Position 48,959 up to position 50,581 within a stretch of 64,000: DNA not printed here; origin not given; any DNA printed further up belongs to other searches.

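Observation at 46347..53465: Six-gene complex-I / group-4-hydrogenase-like operon whose catalytic subunit has lost every NiFe ligand (Ehr-type complex)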

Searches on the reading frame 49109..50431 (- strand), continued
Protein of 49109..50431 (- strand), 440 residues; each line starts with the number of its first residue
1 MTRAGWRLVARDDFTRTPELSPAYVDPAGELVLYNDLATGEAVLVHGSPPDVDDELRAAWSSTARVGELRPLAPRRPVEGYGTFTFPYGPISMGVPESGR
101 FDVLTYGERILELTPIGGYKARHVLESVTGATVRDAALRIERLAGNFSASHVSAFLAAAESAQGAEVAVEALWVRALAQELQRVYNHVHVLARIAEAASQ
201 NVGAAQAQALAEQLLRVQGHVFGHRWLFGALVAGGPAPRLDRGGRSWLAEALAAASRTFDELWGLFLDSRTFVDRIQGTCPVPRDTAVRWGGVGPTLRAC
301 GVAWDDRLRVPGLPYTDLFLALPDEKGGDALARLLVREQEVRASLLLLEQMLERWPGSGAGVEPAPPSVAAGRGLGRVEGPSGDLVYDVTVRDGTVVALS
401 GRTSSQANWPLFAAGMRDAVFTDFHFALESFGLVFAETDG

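Call 48: predict_structure(alignment_id=A1)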
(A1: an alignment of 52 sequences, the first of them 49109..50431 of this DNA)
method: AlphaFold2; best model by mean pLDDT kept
length: 440 residues; sequences in the alignment: 52
mean_pLDDT: 90.5   pTM: 0.92
mean pLDDT of the five models: 90.5, 89.0, 88.6, 88.6, 88.5
residues with pLDDT >= 90: 299; 70-90: 128; 50-70: 12; < 50: 1
segments of 3 or more residues with pLDDT < 50: none
pLDDT, mean of each block of 10 residues (from residue 1): 71 90 91 93 84 80 70 85 82 81 91 90 82 94 89 96 95 96 96 90 92 96 89 91 97 98 91 90 96 97 91 88 93 97 97 89 92 95 94 96 94 94 92 88
secondary structure, 60 per line:
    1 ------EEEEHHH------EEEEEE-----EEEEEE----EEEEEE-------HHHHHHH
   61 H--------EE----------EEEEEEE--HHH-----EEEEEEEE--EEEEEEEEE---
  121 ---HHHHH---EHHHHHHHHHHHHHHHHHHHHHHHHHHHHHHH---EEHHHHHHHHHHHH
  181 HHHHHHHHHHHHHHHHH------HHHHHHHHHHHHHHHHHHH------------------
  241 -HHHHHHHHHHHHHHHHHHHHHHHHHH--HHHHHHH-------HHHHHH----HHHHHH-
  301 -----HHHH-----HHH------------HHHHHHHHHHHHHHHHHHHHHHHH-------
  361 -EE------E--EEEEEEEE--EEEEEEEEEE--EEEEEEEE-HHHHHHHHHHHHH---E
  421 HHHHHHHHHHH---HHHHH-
elements in order: E7-10 E20-25 E31-36 E41-46 H54-61 E82-88 E99-106 E109-117 H124-128 H133-163 H169-197 H204-222 H242-267 H270-276 H284-289 H294-299 H306-309 H330-353 E373-380 E383-392 E395-402 H404-416 H421-431 H435-439
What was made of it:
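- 49109..50431 (-): EhrL: NuoD/HyfG-like large subunit without NiFe ligands and without complex I quinone ligands (440 aa), with an 85-aa beta-rich N-terminal extension. AF2 pLDDT 90.5 (call 48).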

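Call 55: fold_search(model_id=the predicted structure, library=pdb)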
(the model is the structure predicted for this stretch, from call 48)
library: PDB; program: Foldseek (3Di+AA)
matches with E <= 10: 392; with E <= 0.001: 222
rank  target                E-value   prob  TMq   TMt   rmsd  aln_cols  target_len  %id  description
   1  7z0s_E                5.4e-20  1.00  0.80  0.67   5.4       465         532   21  Structure of the Escherichia coli formate hydrogenlyase complex (anaerobic preparation, without formate dehydrogenase  (released 2022-09-28)
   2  7p7j_C                7.8e-18  1.00  0.80  0.61   7.1       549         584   17  Complex I from E. coli, DDM/LMNG-purified, with DQ, Open state (released 2022-09-21)
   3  7p64_C                1.3e-17  1.00  0.79  0.61   7.2       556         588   16  Complex I from E. coli, DDM/LMNG-purified, under Turnover at pH 6, Open state (released 2022-09-21)
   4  7z7t_C                2.3e-17  1.00  0.79  0.60   7.5       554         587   16  Complex I from E. coli, LMNG-purified, under Turnover at pH 6, Open state (released 2022-09-21)
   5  7arc_D                2.5e-17  1.00  0.72  0.80   5.4       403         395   23  Cryo-EM structure of Polytomella Complex-I (peripheral arm) (released 2021-12-08)
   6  7zci_C                2.5e-17  1.00  0.78  0.60   6.8       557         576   16  Complex I from E. coli, LMNG-purified, under Turnover at pH 6, Resting state (released 2022-09-21)
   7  8iuf_S2               3.5e-17  1.00  0.73  0.81   4.7       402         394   22  Cryo-EM structure of Euglena gracilis super-complex I+III2+IV, composite (released 2024-02-28)
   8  7z84_C                3.9e-17  1.00  0.79  0.61   7.0       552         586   16  Complex I from E. coli, DDM/LMNG-purified, under Turnover at pH 8, Open-ready state (released 2022-09-21)
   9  7p7l_C                4.9e-17  1.00  0.79  0.61   6.6       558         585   17  Complex I from E. coli, DDM/LMNG-purified, with NADH and FMN, Open state (released 2022-09-21)
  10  9f5x_E                6.0e-17  1.00  0.72  0.82   4.7       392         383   23  Structure of the Chlamydomonas reinhardtii respiratory supercomplex I1 III2 IV2 (released 2025-03-12)
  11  7p63_C                6.0e-17  1.00  0.80  0.61   6.9       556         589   17  Complex I from E. coli, DDM/LMNG-purified, under Turnover at pH 6, Closed state (released 2022-09-21)
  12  8bpx_D                7.2e-17  1.00  0.72  0.82   3.9       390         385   23  Cryo-EM structure of the Arabidopsis thaliana I+III2 supercomplex (Complete composition) (released 2023-01-25)
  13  9q8i_C                7.2e-17  1.00  0.78  0.60   7.0       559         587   18  Cryo-EM structure of E. coli complex I variant V96P/N142M (NuoE) (released 2025-11-05)
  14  7p7e_C                8.7e-17  1.00  0.78  0.62   6.9       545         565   16  Complex I from E. coli, DDM/LMNG-purified, Apo, Resting state (released 2022-09-21)
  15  7z7r_C                9.6e-17  1.00  0.79  0.61   7.2       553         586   16  Complex I from E. coli, LMNG-purified, Apo, Open-ready state (released 2022-09-21)
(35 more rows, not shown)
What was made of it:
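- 49109..50431 (-): Fold search top hits are HycE and NuoCD (call 55).
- Checked: The 85-residue N-terminal extension of the large subunit may be a NuoC remnant (fold-search TMq 0.80 against fused NuoCD/HycE versus 0.72 against plain NuoD, call 55).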

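Call 61: find_related_loci(query=A1, collection=genome_contigs, flank=8000)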
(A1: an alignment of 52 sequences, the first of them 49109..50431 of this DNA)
Query A1 (440 aa) in genome_contigs; peptide patterns used: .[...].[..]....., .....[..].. (x = any residue, [..] = any of these).
88 stretches matched a pattern; 54 encode a relative of the query (tblastn E <= 1e-3); 54 distinct loci.
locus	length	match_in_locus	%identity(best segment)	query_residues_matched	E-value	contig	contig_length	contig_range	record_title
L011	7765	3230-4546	68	1-439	0e+0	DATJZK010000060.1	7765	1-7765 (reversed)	MAG TPA_asm: Thermoplasmata archaeon isolate SMAG_U15176 k141_1581873, whole genome shotgun sequence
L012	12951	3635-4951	68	1-439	0e+0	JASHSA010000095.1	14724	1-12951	MAG: Thermoplasmata archaeon isolate JOPF115 JOPF_A10C_contig_133858, whole genome shotgun sequence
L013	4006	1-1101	76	73-439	0e+0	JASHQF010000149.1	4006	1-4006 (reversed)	MAG: Thermoplasmata archaeon isolate JOPF068 JOPF_N04C_contig_243676, whole genome shotgun sequence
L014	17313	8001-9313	77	1-440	3e-178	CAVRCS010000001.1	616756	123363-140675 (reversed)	MAG: uncultured Thermoplasmata archaeon isolate MFD03399.bin.2.20 genome assembly, contig: contig_2006, whole genome sho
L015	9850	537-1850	70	2-439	2e-178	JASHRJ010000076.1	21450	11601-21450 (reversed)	MAG: Thermoplasmata archaeon isolate JOPF098 JOPF_N102_contig_41139, whole genome shotgun sequence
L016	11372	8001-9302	67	6-439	9e-178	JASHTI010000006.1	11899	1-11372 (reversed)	MAG: Thermoplasmata archaeon isolate JOPF149 JOPF_N102_contig_1202, whole genome shotgun sequence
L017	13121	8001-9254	67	23-440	7e-175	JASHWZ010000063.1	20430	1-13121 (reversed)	MAG: Thermoplasmata archaeon isolate JOPF244 JOPF_A141_contig_22800, whole genome shotgun sequence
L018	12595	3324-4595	65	17-440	2e-174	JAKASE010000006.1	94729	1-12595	MAG: Thermoplasmata archaeon isolate YP1.bin27 NODE_224_length_94729_cov_16.566521, whole genome shotgun sequence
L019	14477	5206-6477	65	17-440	5e-173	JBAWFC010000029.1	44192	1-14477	MAG: Thermoplasmata archaeon isolate MFD05722_ilm_asm_bin29 k127_198848, whole genome shotgun sequence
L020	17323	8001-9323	64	1-440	3e-172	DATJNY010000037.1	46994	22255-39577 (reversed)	MAG TPA_asm: Thermoplasmata archaeon isolate SMAG_U14873 k141_4886423, whole genome shotgun sequence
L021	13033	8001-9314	63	1-440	3e-170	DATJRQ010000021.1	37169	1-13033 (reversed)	MAG TPA_asm: Thermoplasmata archaeon isolate SMAG_U14971 k141_434299, whole genome shotgun sequence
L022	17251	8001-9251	65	23-439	7e-169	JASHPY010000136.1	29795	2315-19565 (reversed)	MAG: Thermoplasmata archaeon isolate JOPF061 JOPF_A07C_contig_280349, whole genome shotgun sequence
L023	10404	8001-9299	69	7-439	2e-168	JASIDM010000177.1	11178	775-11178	MAG: Thermoplasmata archaeon isolate JOPF413 JOPF_A141_contig_120450, whole genome shotgun sequence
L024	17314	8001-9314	63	1-440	8e-168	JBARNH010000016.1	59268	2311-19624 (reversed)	MAG: Thermoplasmata archaeon isolate MFD06118_ilm_asm_bin36 k127_89267, whole genome shotgun sequence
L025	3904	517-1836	60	1-440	4e-172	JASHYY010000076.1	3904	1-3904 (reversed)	MAG: Thermoplasmata archaeon isolate JOPF295 JOPF_A14C_contig_77984, whole genome shotgun sequence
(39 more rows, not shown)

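Call 73: list_cluster_members(proteins=[P0241, P0242, P0244, P0245, P0246, P0249, P0250, P0252, P0256, P0263])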
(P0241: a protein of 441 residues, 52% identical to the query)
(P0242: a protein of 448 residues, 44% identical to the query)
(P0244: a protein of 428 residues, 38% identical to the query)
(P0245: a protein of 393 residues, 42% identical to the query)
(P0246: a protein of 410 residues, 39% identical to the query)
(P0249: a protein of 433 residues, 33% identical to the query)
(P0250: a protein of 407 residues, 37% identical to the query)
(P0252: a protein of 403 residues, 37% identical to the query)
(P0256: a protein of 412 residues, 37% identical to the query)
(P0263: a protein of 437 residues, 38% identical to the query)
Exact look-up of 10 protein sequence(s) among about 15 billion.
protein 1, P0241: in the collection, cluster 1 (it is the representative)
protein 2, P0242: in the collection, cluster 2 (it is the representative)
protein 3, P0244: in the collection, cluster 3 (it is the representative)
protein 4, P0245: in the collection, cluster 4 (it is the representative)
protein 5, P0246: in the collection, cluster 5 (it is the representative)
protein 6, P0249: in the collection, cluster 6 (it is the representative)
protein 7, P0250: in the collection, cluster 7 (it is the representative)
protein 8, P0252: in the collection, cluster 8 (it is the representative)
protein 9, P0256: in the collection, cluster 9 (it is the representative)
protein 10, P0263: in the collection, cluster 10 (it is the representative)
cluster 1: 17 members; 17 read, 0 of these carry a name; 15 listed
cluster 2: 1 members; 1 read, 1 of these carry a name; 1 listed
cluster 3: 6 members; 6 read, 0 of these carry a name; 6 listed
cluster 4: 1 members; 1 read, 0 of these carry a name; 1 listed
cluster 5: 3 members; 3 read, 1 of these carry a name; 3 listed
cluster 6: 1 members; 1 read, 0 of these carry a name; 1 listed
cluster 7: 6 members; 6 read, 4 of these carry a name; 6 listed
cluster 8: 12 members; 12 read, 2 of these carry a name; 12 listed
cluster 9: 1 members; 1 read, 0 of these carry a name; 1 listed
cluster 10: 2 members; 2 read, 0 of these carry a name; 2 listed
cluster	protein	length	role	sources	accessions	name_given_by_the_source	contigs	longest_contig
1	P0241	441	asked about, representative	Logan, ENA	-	-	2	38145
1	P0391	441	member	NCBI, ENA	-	-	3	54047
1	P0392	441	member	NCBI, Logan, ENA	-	-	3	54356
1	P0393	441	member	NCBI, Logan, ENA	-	-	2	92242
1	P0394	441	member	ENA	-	-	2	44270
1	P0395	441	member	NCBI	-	-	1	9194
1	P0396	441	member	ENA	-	-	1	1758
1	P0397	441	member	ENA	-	-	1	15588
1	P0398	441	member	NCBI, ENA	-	-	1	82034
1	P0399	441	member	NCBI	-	-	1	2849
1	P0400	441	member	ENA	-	-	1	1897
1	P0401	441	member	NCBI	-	-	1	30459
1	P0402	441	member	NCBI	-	-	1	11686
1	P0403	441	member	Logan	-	-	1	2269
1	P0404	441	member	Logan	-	-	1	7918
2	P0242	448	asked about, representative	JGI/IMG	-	Ni,Fe-hydrogenase III large subunit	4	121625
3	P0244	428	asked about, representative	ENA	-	-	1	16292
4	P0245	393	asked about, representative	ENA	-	-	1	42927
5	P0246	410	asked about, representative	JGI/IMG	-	Ni,Fe-hydrogenase III large subunit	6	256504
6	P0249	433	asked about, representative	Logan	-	-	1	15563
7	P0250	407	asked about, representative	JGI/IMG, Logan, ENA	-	-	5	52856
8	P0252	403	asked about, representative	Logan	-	-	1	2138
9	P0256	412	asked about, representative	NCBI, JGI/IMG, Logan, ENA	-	-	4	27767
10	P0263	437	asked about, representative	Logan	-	-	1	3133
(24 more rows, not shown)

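Call 82: find_encoding_contigs(protein=P0246, flank=9000, max_places=1)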
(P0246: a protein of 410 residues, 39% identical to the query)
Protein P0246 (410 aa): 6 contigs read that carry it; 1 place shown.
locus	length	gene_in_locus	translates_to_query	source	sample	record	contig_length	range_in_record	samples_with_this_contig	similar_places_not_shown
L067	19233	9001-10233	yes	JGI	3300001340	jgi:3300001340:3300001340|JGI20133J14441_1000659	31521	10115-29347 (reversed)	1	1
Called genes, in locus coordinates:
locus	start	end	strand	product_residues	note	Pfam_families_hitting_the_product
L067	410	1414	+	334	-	PF13279:4HBT_2 (faint), PF03061:4HBT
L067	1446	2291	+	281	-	PF04951:Peptidase_M55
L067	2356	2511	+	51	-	-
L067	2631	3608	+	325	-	PF14321:DUF4382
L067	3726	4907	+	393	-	PF02746:MR_MLE_N, PF13378:MR_MLE_C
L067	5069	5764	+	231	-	PF01569:PAP2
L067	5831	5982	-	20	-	-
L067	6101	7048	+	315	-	PF00146:NADHdh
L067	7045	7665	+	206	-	-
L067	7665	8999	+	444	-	PF00361:Proton_antipo_M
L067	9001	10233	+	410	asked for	PF00346:Complex1_49kDa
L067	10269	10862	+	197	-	PF01058:Oxidored_q6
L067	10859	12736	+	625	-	PF00361:Proton_antipo_M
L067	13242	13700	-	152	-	-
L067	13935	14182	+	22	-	-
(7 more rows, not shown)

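Call 83: find_encoding_contigs(protein=P0250, flank=9000, max_places=1)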
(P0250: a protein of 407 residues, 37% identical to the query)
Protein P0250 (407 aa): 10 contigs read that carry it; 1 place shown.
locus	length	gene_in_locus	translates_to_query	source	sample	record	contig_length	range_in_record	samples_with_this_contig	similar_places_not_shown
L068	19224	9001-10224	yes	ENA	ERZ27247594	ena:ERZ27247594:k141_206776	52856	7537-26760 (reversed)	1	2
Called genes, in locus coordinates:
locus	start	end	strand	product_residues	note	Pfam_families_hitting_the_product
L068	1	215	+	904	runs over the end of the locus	PF04851:ResIII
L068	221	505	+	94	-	-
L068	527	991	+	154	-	-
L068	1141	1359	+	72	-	-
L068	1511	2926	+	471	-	PF09917:DUF2147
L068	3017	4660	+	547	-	PF00403:HMA, PF01266:DAO (faint), PF07992:Pyr_redox_2, PF13738:Pyr_redox_3, PF00070:Pyr_redox, PF02852:Pyr_redox_dim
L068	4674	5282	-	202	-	-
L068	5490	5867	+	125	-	PF13424:TPR_12 (faint), PF13176:TPR_7 (faint), PF13181:TPR_8 (faint), PF13371:TPR_9 (weak), PF13432:TPR_16, PF14559:TPR_19 (weak), PF00515:TPR_1 (weak), PF07719:TPR_2 (weak), +2 more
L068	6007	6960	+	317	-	PF00146:NADHdh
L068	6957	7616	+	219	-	-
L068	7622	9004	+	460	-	PF00361:Proton_antipo_M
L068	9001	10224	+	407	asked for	PF00374:NiFeSe_Hases (faint), PF00346:Complex1_49kDa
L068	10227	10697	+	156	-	-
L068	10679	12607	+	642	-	PF00361:Proton_antipo_M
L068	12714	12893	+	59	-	-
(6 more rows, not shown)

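Call 84: find_encoding_contigs(protein=P0259, flank=9000, max_places=1)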
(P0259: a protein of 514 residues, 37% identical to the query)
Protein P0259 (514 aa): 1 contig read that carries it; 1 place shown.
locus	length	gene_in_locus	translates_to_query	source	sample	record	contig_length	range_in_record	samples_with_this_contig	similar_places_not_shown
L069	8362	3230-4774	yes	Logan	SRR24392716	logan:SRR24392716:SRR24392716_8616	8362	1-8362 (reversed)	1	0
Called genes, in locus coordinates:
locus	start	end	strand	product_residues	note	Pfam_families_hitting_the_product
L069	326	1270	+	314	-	PF00146:NADHdh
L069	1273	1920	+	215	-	-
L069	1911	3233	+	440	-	PF00361:Proton_antipo_M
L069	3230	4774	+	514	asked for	PF00329:Complex1_30kDa (weak), PF00374:NiFeSe_Hases, PF00346:Complex1_49kDa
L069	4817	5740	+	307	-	PF01058:Oxidored_q6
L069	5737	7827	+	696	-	PF00361:Proton_antipo_M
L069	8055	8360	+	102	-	?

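Call 118: find_encoding_contigs(protein=P0296, flank=8000, max_places=3)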
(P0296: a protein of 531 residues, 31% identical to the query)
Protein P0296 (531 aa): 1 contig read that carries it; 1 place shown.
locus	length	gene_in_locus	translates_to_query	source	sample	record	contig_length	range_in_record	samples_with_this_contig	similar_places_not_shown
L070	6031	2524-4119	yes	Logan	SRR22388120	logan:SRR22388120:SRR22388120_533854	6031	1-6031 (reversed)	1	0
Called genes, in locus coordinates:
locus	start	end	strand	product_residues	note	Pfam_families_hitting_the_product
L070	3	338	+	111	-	?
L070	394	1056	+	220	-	-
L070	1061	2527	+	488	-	PF00361:Proton_antipo_M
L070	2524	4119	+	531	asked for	PF00329:Complex1_30kDa, PF00374:NiFeSe_Hases, PF00346:Complex1_49kDa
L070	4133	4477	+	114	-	PF12797:Fer4_2 (faint), PF13237:Fer4_10, PF14697:Fer4_21 (faint), PF00037:Fer4 (weak), PF12838:Fer4_7, PF13187:Fer4_9, PF13484:Fer4_16 (faint)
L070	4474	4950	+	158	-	PF01058:Oxidored_q6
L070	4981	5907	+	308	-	PF00892:EamA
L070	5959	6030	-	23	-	?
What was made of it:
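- In contrast, a CCCC relative keeps a separate ferredoxin gene and small subunit: call 118.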

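Call 119: find_encoding_contigs(protein=P0298, flank=8000, max_places=3)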
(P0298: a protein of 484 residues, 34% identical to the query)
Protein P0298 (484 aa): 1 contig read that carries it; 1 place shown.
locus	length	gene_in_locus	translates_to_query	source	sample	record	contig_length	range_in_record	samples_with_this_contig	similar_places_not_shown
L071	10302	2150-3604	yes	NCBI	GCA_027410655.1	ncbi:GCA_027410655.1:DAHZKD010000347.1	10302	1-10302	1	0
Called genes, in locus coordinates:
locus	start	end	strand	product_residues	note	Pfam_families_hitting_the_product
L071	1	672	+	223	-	?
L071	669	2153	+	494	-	PF00361:Proton_antipo_M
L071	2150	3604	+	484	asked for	PF00329:Complex1_30kDa, PF00346:Complex1_49kDa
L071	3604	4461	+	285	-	PF13459:Fer4_15 (faint), PF01058:Oxidored_q6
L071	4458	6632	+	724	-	PF00361:Proton_antipo_M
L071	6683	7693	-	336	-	PF00056:Ldh_1_N, PF02866:Ldh_1_C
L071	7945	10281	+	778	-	-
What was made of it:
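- On Ehr complex: The order H-E-F-L-S-B is shared with other ligand-less lineages (calls 82-84, 119).
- Standard Ehr gene order in distant lineages: calls 82-84, 119.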
